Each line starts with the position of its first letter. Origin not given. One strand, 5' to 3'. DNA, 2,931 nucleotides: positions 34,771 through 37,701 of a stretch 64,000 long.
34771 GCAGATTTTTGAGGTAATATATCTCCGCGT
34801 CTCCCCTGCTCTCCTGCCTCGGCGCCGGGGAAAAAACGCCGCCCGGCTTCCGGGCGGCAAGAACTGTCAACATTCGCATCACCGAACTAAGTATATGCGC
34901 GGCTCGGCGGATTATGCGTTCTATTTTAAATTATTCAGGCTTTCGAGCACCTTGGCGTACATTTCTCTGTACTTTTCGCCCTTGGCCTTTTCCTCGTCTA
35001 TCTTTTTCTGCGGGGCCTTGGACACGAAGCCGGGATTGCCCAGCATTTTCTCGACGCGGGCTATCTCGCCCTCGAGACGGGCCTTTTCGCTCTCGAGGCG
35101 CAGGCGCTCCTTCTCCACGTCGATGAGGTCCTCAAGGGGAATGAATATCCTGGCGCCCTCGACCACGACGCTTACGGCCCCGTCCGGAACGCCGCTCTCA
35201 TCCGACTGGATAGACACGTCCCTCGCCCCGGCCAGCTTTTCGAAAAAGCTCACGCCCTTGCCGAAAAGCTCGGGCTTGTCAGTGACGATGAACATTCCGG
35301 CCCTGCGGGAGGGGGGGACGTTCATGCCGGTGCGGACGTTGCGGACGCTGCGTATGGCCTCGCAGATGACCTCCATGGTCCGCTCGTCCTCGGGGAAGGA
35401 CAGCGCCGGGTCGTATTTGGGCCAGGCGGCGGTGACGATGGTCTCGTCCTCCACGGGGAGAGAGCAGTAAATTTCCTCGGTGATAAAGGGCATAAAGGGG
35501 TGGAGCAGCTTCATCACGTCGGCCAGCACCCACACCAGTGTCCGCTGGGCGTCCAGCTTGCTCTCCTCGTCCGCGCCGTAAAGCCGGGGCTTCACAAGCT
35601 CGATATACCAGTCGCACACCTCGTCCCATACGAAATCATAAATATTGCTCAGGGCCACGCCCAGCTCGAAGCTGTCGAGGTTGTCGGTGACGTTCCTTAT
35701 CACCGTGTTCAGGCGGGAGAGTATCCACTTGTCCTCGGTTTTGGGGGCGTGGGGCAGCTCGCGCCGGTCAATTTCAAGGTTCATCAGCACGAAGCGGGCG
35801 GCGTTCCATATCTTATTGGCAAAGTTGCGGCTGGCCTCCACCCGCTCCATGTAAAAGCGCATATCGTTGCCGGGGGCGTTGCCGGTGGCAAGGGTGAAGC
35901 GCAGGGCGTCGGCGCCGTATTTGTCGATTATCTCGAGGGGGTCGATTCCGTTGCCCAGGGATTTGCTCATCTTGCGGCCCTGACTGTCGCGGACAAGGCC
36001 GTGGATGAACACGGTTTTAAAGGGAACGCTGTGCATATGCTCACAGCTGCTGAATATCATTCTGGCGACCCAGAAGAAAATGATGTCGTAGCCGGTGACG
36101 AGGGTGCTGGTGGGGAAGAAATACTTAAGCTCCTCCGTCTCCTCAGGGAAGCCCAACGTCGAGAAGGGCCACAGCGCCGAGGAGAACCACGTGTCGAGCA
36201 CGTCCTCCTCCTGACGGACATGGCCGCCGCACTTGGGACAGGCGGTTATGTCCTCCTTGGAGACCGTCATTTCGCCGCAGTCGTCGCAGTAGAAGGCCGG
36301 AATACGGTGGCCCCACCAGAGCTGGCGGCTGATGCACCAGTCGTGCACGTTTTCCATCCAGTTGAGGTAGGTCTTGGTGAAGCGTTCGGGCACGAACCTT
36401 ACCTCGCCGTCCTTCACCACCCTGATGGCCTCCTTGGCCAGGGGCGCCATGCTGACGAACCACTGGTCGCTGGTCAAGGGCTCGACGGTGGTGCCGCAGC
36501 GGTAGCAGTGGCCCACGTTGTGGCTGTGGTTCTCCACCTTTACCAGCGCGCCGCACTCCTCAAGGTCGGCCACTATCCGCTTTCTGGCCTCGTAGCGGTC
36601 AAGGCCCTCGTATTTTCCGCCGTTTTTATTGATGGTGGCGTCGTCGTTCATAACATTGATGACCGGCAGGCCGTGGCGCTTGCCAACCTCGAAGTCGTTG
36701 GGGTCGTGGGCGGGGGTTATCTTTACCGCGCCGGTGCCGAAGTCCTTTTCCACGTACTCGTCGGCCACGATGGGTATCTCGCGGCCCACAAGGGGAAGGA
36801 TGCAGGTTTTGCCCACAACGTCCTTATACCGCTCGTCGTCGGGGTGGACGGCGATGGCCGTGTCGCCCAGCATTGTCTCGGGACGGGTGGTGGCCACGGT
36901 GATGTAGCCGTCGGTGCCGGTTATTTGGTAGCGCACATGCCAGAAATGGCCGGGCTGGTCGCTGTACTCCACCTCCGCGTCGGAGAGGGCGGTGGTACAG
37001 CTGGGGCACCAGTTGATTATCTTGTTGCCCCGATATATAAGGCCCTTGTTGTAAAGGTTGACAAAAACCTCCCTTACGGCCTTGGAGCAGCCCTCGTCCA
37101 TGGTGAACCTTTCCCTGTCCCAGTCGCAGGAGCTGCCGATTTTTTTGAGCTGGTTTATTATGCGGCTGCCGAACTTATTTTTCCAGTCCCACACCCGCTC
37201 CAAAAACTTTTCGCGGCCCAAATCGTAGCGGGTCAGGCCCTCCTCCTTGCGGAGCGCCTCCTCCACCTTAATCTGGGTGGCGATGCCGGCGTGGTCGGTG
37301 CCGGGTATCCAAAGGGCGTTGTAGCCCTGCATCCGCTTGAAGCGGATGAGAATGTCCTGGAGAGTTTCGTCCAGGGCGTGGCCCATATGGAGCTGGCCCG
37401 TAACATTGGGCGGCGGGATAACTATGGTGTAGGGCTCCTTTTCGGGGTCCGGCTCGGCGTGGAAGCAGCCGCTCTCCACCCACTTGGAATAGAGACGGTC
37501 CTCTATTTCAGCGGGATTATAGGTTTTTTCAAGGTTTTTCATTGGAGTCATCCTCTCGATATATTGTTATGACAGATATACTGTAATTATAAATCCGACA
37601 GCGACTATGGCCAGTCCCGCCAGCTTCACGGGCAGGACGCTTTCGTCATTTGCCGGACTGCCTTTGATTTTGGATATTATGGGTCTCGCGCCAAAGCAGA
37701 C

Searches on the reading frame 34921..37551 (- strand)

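Call 52: search_protein_families(library=pfam, proteins=[window:34921-37551:-])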
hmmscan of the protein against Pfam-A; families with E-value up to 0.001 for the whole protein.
window:34921-37551:- (876 aa): 7 families
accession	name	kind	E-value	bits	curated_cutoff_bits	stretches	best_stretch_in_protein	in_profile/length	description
PF00133.28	tRNA-synt_1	-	1.3e-151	505.5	22.7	1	20-565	2-412/414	tRNA synthetases class I (I, L, M and V)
PF08264.19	Anticodon_1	-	9.3e-44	149.3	25.1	1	607-750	1-143/148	Anticodon-binding domain of tRNA ligase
PF09334.17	tRNA-synt_1g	-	2.3e-30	106.1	20.1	3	46-195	6-136/391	tRNA synthetases class I (M)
PF10458.14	Val_tRNA-synt_C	-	1.1e-15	58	25.9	1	811-876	1-66/66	Valyl tRNA synthetase tRNA binding arm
PF13603.12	tRNA-synt_1_2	-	1e-13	51.7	25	1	247-305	86-144/185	Leucyl-tRNA synthetase, editing domain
PF01406.26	tRNA-synt_1e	-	5.7e-06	26.3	27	0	505-557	231-283/301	tRNA synthetases class I (C) catalytic domain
PF23455.1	DUF7129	-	5.8e-05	23.2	30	1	420-446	12-38/45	Domain of unknown function (DUF7129)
